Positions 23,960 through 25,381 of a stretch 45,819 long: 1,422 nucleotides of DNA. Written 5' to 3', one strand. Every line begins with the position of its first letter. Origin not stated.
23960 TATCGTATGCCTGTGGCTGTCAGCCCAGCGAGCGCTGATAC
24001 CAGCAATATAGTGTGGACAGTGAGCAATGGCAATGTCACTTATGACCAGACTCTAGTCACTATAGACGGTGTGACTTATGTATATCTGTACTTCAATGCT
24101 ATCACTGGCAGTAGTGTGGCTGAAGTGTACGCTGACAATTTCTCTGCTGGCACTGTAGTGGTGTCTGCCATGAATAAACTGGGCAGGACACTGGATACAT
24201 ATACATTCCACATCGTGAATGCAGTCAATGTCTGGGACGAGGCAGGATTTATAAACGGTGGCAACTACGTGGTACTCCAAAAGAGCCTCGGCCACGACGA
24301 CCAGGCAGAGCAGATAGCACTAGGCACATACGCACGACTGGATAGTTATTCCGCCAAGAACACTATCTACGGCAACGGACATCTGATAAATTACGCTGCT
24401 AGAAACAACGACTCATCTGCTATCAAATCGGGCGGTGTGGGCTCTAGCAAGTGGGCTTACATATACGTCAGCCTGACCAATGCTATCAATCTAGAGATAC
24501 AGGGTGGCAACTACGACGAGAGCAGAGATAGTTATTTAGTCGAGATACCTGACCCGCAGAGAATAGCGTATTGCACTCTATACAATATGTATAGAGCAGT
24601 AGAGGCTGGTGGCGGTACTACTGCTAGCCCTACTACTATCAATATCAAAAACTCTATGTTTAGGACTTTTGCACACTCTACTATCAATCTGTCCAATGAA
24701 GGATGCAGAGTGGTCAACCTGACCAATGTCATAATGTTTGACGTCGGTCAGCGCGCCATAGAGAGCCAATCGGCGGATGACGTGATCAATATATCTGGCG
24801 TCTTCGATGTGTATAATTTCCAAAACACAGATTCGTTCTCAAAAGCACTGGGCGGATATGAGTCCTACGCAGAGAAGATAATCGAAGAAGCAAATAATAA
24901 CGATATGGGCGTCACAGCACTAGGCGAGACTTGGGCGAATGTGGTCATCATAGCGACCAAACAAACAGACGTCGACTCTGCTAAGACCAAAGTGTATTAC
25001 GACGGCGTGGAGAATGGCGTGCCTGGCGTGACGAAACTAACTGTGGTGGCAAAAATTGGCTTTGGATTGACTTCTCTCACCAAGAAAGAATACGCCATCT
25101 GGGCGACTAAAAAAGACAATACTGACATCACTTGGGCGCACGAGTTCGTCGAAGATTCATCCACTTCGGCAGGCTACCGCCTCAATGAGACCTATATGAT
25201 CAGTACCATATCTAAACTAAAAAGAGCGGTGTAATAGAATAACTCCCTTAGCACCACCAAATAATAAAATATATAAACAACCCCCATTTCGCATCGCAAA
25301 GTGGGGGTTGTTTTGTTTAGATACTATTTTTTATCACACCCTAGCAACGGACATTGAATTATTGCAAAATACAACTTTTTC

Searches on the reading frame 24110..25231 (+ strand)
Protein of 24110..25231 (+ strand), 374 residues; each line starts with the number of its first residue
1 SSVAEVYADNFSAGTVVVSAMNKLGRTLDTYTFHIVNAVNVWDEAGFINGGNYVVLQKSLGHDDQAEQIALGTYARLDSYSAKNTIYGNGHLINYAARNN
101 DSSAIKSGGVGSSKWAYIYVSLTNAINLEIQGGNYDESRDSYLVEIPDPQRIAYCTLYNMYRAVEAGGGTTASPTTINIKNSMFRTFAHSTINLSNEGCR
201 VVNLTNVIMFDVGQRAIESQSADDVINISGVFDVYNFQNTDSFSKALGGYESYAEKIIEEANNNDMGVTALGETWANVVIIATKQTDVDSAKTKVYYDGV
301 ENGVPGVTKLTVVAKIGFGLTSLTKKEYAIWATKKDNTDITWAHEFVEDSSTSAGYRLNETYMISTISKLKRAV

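Call 47: search_solved_structures(query=window:24110-25231:+, max_evalue=1)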
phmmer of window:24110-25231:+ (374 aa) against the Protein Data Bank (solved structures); distinct sequences matched with E-value up to 1: 0.
